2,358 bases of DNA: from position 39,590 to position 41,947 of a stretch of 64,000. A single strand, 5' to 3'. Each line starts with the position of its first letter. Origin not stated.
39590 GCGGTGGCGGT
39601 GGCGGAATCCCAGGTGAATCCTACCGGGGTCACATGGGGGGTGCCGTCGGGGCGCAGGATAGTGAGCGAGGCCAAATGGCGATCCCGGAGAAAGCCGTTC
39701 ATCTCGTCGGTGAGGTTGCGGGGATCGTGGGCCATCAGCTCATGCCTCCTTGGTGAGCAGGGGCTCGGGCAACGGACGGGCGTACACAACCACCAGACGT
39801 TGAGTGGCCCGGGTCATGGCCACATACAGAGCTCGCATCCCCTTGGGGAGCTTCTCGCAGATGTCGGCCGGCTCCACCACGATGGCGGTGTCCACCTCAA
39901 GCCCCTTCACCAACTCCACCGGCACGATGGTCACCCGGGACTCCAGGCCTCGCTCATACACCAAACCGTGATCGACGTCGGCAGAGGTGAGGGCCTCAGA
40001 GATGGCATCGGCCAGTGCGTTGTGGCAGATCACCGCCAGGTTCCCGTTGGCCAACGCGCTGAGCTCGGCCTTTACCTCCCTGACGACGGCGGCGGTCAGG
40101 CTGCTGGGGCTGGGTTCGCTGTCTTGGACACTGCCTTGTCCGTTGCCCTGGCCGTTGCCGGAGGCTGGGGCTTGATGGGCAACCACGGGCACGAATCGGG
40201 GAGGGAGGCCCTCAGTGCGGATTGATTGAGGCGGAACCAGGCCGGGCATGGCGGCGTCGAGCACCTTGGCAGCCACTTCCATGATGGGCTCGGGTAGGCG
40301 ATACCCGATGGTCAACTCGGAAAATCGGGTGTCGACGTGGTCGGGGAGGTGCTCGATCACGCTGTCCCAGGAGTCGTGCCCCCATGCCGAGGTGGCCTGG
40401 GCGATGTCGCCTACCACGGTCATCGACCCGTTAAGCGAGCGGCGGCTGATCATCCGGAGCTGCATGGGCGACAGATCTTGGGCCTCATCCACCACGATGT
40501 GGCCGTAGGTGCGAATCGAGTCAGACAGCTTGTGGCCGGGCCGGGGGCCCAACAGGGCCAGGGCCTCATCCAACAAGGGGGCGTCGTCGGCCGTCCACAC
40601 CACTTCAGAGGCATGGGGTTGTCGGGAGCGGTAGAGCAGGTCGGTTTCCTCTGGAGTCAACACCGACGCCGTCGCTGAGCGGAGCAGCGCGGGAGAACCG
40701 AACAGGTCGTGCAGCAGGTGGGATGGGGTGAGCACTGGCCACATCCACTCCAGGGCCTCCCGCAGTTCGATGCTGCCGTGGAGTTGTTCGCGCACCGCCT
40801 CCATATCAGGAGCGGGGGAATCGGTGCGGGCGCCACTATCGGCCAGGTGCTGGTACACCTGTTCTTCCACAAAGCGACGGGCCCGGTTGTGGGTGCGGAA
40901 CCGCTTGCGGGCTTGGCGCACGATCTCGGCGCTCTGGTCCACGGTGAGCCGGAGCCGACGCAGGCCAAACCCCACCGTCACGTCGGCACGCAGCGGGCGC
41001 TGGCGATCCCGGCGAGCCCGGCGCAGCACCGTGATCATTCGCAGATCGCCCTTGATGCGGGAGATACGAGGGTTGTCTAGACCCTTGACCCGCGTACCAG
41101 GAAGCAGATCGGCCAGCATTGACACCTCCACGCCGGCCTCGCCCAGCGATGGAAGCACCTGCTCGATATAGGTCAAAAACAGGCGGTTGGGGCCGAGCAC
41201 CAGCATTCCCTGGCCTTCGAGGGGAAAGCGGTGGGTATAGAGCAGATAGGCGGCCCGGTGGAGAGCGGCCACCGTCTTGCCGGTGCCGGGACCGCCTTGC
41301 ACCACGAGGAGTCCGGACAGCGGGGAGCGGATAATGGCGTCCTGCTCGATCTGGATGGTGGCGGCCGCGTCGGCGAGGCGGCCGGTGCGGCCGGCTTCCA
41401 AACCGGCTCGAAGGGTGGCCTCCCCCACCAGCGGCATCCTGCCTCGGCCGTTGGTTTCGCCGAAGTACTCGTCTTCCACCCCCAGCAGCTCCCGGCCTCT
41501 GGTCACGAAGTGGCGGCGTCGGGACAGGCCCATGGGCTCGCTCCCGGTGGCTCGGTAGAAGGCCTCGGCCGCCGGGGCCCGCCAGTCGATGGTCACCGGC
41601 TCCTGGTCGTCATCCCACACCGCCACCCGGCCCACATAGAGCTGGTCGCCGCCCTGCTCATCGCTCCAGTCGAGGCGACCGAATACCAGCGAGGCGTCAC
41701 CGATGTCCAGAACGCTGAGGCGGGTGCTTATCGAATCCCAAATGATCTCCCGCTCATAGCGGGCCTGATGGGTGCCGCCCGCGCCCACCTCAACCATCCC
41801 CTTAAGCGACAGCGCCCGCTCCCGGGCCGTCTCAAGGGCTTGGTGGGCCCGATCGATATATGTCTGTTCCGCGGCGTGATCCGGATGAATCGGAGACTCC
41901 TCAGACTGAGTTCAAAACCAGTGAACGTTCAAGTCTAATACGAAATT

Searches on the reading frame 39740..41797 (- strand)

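Call 118: search_protein_families(library=pfam, proteins=[window:39740-41797:-], max_evalue=0.0001)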
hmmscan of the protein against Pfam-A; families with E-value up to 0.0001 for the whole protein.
window:39740-41797:- (685 aa): 6 families
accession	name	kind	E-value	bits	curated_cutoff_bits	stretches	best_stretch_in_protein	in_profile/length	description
PF00580.27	UvrD-helicase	-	1.2e-10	42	23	1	429-469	211-252/271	UvrD/REP helicase N-terminal domain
PF13245.12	AAA_19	-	5.4e-09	36.8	25.1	0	426-470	87-131/134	AAA domain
PF02562.22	PhoH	-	8.2e-07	29.2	27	0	433-496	122-187/205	PhoH-like protein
PF13538.12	UvrD_C_2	-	1.5e-06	28.4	27.4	1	623-671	3-52/52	UvrD-like helicase C-terminal domain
PF01443.25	Viral_helicase1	-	3.8e-05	24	21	0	624-670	179-226/228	Viral superfamily 1 RNA helicase core domain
PF13361.12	UvrD_C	-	5e-05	23.3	25.6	0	618-673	283-348/350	UvrD-like helicase C-terminal domain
